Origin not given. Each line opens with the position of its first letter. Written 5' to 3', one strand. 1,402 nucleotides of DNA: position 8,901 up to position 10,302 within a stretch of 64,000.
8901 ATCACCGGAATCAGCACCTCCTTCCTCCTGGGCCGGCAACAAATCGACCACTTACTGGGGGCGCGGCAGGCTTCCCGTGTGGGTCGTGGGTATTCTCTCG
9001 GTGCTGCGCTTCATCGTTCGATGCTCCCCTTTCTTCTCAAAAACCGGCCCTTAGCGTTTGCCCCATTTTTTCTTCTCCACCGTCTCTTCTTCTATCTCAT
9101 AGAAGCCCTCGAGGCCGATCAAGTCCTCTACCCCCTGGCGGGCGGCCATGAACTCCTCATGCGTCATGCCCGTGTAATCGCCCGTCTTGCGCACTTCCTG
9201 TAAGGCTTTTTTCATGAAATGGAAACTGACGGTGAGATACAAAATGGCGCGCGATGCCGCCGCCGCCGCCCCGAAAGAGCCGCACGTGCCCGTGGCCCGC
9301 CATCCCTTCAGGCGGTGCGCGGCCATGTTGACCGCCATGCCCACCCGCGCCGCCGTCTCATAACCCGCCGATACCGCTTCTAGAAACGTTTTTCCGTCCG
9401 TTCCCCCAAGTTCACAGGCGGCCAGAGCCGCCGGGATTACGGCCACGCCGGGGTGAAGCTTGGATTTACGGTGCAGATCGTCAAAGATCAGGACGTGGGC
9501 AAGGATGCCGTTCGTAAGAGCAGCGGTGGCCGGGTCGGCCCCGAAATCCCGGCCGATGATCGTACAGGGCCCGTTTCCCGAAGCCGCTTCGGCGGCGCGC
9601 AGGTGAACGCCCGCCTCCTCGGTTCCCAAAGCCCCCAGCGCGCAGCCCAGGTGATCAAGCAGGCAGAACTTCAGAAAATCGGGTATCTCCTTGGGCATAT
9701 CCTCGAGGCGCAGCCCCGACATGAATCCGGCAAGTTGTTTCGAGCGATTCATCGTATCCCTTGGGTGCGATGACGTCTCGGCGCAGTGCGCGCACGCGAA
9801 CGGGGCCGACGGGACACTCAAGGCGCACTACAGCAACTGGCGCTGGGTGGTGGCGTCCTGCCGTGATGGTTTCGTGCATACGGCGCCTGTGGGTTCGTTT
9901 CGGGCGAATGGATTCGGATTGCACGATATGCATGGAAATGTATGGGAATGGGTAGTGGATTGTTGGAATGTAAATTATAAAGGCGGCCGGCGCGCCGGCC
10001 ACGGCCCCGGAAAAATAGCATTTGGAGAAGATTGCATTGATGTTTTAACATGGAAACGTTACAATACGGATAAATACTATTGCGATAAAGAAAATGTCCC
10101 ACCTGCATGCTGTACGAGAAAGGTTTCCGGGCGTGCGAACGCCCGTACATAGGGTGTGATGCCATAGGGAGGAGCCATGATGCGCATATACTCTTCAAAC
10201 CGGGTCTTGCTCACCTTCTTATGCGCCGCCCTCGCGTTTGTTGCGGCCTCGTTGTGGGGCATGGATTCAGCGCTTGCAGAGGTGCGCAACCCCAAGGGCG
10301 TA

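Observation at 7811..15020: Segmental duplication with an internal 1.6 kb deletion creating a prpD-prpB chimera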

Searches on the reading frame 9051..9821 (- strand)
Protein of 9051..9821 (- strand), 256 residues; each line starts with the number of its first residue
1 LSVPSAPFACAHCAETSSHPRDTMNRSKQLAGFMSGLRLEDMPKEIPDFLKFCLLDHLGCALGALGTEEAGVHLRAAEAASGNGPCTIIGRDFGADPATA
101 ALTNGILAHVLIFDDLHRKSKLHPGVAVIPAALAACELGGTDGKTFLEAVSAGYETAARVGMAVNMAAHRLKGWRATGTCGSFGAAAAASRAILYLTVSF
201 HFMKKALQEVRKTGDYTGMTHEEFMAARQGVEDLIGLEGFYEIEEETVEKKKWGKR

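Call 4: search_protein_families(library=pfam, proteins=[window:9051-9821:-], max_evalue=0.01)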
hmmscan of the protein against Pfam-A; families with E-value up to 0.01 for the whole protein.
window:9051-9821:- (256 aa): 1 family
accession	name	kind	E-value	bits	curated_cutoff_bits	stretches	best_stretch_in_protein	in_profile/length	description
PF03972.19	MmgE_PrpD_N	-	2.5e-44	151.8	32.1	1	28-192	1-162/244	MmgE/PrpD N-terminal domain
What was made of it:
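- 9051..9752 (-): Chimeric ORF of 233 aa: MmgE/PrpD-family residues 1-168 fused to the last 65 residues of the PEP-mutase/ICL-family protein. Probably a pseudogene product. Pfam MmgE_PrpD_N profile positions 1-162 of 244 (call 4).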

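Call 8: find_encoding_contigs(protein=window:9051-9752:-, flank=10000, max_places=10)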
Protein window:9051-9752:- (233 aa): no gene with exactly this product is on record in the collection.

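Call 19: find_related_loci(query=window:9051-9752:-, collection=metagenome_contigs, flank=10000)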
Query window:9051-9752:- (233 aa) in metagenome_contigs; peptide patterns used: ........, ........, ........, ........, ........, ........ (x = any residue, [..] = any of these).
125 stretches matched a pattern; 2 encode a relative of the query (tblastn E <= 1e-3); 2 distinct loci.
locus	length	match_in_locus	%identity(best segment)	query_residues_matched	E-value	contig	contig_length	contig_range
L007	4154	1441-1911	66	2-157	9e-60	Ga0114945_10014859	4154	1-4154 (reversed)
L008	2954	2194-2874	29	6-220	7e-19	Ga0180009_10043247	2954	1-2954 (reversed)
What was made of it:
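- Tried and rejected: A metagenome_contigs scan with the chimera found only distant PrpD relatives (call 19).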

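Call 34: search_protein_families(library=ncbifam, proteins=[window:9051-9752:-], max_evalue=0.01)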
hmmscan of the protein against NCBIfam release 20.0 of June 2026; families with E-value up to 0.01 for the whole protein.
window:9051-9752:- (233 aa): 2 families
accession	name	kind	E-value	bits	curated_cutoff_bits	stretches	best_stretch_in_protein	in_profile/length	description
NF042438.1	PrpD_hiGCgrampos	equivalog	0.0027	16.3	950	1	57-149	74-166/499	2-methylcitrate dehydratase PrpD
NF006943.0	PRK09425.1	equivalog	0.0079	15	575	0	27-92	37-103/480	bifunctional 2-methylcitrate dehydratase/aconitate hydratase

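Call 36: find_homologous_proteins(query=window:9051-9752:-, max_evalue=1e-30)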
Query window:9051-9752:- (233 aa): 11 proteins with E <= 1e-30 among 3601 candidates.
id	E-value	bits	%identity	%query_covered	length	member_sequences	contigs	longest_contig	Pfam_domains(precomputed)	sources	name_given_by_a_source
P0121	3.0e-146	503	98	100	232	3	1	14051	PF03972.20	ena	-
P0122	1.9e-55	206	63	67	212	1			PF03972.20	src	-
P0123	2.8e-53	199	58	66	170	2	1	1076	PF03972.20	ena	-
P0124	4.1e-53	199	62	68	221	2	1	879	PF03972.20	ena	-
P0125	4.5e-50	189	52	92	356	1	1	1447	PF19305.5,PF03972.20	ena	-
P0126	1.5e-49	187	55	72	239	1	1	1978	PF03972.20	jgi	jgi:2-methylcitrate dehydratase PrpD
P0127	2.1e-45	174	64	58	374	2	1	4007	PF19305.5,PF03972.20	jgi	jgi:2-methylcitrate dehydratase PrpD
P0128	9.6e-36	142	66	43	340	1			PF19305.5,PF03972.20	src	-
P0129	2.8e-35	140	58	54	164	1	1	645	PF03972.20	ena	-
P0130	7.7e-33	133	100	28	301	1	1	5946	PF13714.13,PF00463.28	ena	-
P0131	5.2e-31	127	95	28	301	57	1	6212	PF13714.13,PF00463.28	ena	-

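Call 37: list_cluster_members(proteins=[P0121, P0001, P0130, P0005])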
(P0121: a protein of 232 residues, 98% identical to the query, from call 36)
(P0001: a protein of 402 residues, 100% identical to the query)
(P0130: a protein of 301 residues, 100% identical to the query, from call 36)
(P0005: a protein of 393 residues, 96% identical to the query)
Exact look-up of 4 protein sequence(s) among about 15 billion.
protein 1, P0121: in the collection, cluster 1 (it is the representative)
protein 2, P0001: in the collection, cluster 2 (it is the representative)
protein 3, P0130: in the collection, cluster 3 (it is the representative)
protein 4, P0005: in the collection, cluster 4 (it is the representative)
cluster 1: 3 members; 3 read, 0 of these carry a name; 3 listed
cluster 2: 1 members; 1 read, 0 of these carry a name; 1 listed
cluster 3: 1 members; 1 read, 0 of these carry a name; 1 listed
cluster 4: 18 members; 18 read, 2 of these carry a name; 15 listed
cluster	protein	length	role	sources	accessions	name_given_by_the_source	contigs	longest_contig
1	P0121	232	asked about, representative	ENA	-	-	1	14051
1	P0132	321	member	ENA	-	-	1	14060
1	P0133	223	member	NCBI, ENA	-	-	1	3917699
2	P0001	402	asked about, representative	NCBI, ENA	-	-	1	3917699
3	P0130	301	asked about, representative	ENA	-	-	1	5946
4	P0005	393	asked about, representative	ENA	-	-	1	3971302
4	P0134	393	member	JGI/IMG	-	hypothetical protein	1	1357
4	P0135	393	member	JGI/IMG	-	hypothetical protein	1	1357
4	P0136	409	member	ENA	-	-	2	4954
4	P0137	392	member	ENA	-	-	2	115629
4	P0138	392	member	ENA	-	-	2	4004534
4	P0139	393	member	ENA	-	-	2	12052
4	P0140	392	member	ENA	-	-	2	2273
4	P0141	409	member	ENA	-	-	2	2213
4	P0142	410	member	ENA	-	-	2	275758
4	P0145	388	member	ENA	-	-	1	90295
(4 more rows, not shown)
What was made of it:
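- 9051..9752 (-): The source genome's own gene call for it is P0133, 223 aa (call 37).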

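Call 38: find_encoding_contigs(protein=P0138, flank=10000, max_places=4)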
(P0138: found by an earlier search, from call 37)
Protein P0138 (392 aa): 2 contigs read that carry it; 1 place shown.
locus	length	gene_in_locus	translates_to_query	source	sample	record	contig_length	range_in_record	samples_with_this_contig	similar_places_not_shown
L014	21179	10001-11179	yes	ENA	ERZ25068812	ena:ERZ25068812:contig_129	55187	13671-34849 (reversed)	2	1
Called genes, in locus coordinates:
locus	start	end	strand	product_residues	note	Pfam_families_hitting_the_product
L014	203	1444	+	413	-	PF02515:CoA_transf_3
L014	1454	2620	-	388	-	PF01546:Peptidase_M20, PF07687:M20_dimer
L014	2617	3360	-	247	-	PF19842:YqeC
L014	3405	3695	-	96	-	PF25137:ADH_Fe_C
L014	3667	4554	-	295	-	PF00465:Fe-ADH, PF13685:Fe-ADH_2, PF25137:ADH_Fe_C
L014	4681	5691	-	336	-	-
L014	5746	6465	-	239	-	PF04199:Cyclase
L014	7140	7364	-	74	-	-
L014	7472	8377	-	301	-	PF13714:PEP_mutase, PF00463:ICL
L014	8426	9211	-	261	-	PF03972:MmgE_PrpD_N (weak), PF19305:MmgE_PrpD_C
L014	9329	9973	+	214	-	PF03781:FGE-sulfatase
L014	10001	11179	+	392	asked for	PF00656:Peptidase_C14, PF01471:PG_binding_1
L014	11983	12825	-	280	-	PF00589:Phage_integrase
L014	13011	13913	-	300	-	PF00589:Phage_integrase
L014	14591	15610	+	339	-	PF12733:Cadherin-like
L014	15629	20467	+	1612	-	PF12733:Cadherin-like, PF00530:SRCR (faint), PF03160:Calx-beta, PF03797:Autotransporter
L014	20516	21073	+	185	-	PF00717:Peptidase_S24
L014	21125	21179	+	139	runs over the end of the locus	-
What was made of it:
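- On tRNA-linked integrative island: Integrases are seen only in L014 (call 38).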

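Call 39: find_encoding_contigs(protein=P0142, flank=10000, max_places=4)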
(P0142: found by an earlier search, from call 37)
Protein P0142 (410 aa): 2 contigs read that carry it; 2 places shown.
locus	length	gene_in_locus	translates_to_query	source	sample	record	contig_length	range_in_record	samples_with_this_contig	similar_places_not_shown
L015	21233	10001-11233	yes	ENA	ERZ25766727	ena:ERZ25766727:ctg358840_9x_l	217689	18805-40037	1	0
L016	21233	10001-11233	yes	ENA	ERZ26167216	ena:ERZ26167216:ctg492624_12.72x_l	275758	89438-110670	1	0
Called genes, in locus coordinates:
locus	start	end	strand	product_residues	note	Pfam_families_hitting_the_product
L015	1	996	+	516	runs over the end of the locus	PF00361:Proton_antipo_M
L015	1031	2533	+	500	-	PF00361:Proton_antipo_M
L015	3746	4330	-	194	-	PF00702:Hydrolase, PF13344:Hydrolase_6 (faint), PF13419:HAD_2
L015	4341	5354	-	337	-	PF00586:AIRS, PF02769:AIRS_C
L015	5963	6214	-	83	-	-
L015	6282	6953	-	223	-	-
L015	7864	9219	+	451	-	PF00656:Peptidase_C14, PF01471:PG_binding_1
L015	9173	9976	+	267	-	PF03781:FGE-sulfatase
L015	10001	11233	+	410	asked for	PF00656:Peptidase_C14, PF01471:PG_binding_1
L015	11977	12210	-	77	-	PF01717:Meth_synt_2 (weak)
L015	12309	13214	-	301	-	PF13714:PEP_mutase, PF00463:ICL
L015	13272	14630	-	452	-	PF03972:MmgE_PrpD_N, PF19305:MmgE_PrpD_C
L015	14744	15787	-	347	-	PF13531:SBP_bac_11, PF01547:SBP_bac_1, PF13343:SBP_bac_6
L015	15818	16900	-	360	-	PF00005:ABC_tran, PF08402:TOBE_2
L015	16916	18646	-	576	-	PF00528:BPD_transp_1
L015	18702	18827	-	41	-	-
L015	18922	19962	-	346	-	PF00682:HMGL-like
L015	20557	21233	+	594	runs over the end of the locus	PF02538:Hydantoinase_B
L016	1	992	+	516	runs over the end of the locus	PF00361:Proton_antipo_M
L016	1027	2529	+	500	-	PF00361:Proton_antipo_M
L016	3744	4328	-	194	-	PF13344:Hydrolase_6 (faint), PF00702:Hydrolase, PF13419:HAD_2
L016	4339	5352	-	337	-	PF00586:AIRS, PF02769:AIRS_C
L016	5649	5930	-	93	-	-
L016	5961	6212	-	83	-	-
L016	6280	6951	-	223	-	-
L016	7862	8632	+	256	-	PF00656:Peptidase_C14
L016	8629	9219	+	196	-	PF01471:PG_binding_1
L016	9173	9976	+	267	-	PF03781:FGE-sulfatase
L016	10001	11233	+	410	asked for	PF00656:Peptidase_C14, PF01471:PG_binding_1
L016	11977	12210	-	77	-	PF01717:Meth_synt_2 (weak)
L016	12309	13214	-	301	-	PF13714:PEP_mutase, PF00463:ICL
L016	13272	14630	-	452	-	PF03972:MmgE_PrpD_N, PF19305:MmgE_PrpD_C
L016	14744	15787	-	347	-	PF13531:SBP_bac_11, PF01547:SBP_bac_1, PF13343:SBP_bac_6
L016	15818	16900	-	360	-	PF00005:ABC_tran, PF08402:TOBE_2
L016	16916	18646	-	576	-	PF00528:BPD_transp_1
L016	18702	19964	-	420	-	PF00682:HMGL-like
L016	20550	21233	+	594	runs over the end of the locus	PF02538:Hydantoinase_B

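Call 64: search_protein_families(library=padloc, proteins=[L015:7864-9219:+, L015:9173-9976:+], max_evalue=0.001)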
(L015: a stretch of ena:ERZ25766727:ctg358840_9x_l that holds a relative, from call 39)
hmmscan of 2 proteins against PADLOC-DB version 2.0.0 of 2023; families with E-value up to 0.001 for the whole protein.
L015:7864-9219:+ (451 aa): 0 families

L015:9173-9976:+ (267 aa): 0 families

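Call 78: find_encoding_contigs(protein=P0137, flank=10000, max_places=4)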
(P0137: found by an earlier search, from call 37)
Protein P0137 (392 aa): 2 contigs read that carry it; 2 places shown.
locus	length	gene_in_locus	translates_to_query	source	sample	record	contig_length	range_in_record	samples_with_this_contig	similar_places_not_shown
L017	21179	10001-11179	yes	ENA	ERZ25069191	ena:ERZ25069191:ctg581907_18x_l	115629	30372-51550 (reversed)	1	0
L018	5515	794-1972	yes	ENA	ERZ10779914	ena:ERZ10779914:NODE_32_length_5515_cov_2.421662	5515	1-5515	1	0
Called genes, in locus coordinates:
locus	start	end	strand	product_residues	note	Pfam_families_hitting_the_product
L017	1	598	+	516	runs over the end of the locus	PF00361:Proton_antipo_M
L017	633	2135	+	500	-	PF00361:Proton_antipo_M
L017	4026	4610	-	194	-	PF13344:Hydrolase_6 (faint), PF00702:Hydrolase, PF13419:HAD_2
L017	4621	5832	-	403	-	PF00586:AIRS, PF02769:AIRS_C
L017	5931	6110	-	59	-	-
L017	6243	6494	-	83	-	-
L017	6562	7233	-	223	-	-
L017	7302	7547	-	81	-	-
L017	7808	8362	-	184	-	PF13714:PEP_mutase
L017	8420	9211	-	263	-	PF03972:MmgE_PrpD_N (weak), PF19305:MmgE_PrpD_C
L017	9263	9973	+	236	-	PF03781:FGE-sulfatase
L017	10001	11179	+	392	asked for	PF00656:Peptidase_C14, PF01471:PG_binding_1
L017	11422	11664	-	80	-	-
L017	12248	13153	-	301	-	PF13714:PEP_mutase, PF00463:ICL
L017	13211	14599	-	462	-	PF03972:MmgE_PrpD_N, PF19305:MmgE_PrpD_C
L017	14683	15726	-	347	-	PF13531:SBP_bac_11, PF01547:SBP_bac_1, PF13343:SBP_bac_6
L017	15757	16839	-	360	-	PF00005:ABC_tran, PF08402:TOBE_2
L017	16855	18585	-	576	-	PF00528:BPD_transp_1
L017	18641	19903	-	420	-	PF00682:HMGL-like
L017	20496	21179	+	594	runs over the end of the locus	PF02538:Hydantoinase_B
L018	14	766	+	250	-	PF03781:FGE-sulfatase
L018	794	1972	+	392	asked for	PF00656:Peptidase_C14, PF01471:PG_binding_1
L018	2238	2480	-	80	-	-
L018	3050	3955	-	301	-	PF13714:PEP_mutase, PF00463:ICL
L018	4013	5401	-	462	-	PF03972:MmgE_PrpD_N, PF19305:MmgE_PrpD_C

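Call 79: find_encoding_contigs(protein=P0145, flank=10000, max_places=4)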
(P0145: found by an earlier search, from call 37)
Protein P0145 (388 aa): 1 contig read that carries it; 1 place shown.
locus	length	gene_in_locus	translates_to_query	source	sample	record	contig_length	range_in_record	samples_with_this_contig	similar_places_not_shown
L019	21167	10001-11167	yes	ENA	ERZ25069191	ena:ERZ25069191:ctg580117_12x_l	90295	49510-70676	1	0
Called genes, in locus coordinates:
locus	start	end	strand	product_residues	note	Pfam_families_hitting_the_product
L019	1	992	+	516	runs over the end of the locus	PF00361:Proton_antipo_M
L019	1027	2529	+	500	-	PF00361:Proton_antipo_M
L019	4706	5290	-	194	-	PF13344:Hydrolase_6 (faint), PF00702:Hydrolase, PF13419:HAD_2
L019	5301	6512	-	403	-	PF00586:AIRS, PF02769:AIRS_C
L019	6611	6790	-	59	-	-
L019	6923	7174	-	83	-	-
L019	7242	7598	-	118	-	-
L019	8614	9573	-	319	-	PF03972:MmgE_PrpD_N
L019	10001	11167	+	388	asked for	PF00656:Peptidase_C14, PF01471:PG_binding_1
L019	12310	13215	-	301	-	PF13714:PEP_mutase, PF00463:ICL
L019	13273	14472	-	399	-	PF03972:MmgE_PrpD_N, PF19305:MmgE_PrpD_C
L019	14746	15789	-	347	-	PF13531:SBP_bac_11, PF01547:SBP_bac_1, PF13416:SBP_bac_8, PF13343:SBP_bac_6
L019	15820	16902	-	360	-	PF00005:ABC_tran, PF08402:TOBE_2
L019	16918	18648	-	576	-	PF00528:BPD_transp_1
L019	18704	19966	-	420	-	PF00682:HMGL-like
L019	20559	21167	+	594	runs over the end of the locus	PF02538:Hydantoinase_B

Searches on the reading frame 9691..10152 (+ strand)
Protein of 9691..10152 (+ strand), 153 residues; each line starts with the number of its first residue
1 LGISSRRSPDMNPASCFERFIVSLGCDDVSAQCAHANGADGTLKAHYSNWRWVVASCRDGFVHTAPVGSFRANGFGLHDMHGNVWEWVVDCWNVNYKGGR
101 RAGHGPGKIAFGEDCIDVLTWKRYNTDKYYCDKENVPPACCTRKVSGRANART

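Call 17: search_protein_families(library=pfam, proteins=[window:9691-10152:+], max_evalue=0.01)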
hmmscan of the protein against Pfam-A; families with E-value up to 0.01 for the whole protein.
window:9691-10152:+ (153 aa): 1 family
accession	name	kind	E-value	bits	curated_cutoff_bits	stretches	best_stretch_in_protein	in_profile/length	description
PF03781.23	FGE-sulfatase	-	6.5e-14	52.6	23.3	1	58-97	158-198/255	Sulfatase-modifying factor enzyme 1-like domain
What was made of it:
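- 9774..10152 (+): 3' fragment (about 126 codons) of a gene for a caspase + PG-binding + FGE-sulfatase protein. Its 5' part is lost at the joint. FGE-sulfatase hit on ORF 9691-10152 (call 17).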
